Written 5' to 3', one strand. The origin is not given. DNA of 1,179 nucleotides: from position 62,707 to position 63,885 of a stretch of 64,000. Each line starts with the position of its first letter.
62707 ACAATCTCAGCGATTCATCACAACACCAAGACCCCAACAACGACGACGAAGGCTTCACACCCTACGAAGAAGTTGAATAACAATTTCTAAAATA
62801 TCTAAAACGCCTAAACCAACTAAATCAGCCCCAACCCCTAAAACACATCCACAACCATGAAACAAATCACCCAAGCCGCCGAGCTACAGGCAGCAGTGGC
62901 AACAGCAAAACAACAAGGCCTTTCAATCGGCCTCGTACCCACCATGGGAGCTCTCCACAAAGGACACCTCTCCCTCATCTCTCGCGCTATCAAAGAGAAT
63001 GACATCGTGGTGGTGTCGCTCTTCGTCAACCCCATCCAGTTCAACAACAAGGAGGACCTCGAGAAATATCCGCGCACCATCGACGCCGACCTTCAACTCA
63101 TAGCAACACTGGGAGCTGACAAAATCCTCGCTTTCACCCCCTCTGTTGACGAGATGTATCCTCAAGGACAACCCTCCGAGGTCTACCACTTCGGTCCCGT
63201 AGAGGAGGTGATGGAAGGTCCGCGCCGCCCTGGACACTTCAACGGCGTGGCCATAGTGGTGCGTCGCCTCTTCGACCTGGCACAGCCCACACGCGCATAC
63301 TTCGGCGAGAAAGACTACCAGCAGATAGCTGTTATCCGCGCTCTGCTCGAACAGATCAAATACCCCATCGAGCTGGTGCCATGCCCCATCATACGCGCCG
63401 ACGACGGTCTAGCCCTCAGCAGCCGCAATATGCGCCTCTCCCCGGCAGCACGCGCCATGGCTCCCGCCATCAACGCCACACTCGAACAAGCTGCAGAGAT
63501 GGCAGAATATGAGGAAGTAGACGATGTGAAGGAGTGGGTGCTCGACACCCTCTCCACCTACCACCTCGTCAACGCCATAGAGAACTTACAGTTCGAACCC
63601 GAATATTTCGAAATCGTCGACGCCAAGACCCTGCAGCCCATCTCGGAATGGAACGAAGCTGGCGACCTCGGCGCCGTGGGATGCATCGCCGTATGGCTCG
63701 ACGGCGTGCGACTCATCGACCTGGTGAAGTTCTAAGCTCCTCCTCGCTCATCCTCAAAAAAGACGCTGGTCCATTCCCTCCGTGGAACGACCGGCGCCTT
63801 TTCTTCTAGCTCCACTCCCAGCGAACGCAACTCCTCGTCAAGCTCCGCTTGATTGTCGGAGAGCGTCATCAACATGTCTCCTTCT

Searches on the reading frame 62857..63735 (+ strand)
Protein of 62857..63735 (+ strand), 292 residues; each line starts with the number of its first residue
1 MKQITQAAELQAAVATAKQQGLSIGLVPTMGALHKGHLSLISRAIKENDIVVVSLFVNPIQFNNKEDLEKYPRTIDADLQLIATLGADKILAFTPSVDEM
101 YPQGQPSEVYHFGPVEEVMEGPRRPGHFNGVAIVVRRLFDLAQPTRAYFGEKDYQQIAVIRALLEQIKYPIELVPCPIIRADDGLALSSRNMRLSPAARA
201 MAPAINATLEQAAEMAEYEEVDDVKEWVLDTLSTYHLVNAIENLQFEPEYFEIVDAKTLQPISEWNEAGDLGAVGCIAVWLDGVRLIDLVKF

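Call 81: find_encoding_contigs(protein=window:62857-63735:+, flank=10000, max_places=2)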
Protein window:62857-63735:+ (292 aa): 17 contigs read that carry it; 2 places shown.
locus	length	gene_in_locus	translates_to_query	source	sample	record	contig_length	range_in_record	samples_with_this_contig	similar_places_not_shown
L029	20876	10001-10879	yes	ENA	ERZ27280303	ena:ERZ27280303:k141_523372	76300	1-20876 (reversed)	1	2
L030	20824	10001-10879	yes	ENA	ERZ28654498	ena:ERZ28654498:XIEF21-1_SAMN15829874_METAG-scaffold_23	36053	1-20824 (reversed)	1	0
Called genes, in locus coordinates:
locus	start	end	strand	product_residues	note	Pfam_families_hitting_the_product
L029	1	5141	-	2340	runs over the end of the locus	PF14349:SprA_N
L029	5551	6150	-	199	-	PF01330:RuvA_N, PF14520:HHH_5, PF07499:RuvA_C (weak)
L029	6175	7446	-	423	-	PF28492:Beta_helix_4 (faint)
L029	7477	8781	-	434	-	PF16217:M64_N, PF09471:Peptidase_M64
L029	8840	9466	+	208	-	PF01300:Sua5_yciO_yrdC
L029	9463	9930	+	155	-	PF04020:Phage_holin_4_2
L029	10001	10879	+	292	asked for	PF02569:Pantoate_ligase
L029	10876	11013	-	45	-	-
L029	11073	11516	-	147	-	PF01220:DHquinase_II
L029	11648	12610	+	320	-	PF14397:ATPgrasp_ST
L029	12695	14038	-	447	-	PF02812:ELFV_dehydrog_N, PF00208:ELFV_dehydrog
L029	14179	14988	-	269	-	PF06342:DUF1057 (weak), PF03096:Ndr, PF00561:Abhydrolase_1, PF12146:Hydrolase_4, PF12697:Abhydrolase_6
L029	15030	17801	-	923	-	-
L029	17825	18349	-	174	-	-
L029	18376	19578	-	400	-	PF13439:Glyco_transf_4, PF13579:Glyco_trans_4_4, PF00534:Glycos_transf_1, PF13692:Glyco_trans_1_4, PF13524:Glyco_trans_1_2 (weak)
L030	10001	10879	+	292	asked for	PF02569:Pantoate_ligase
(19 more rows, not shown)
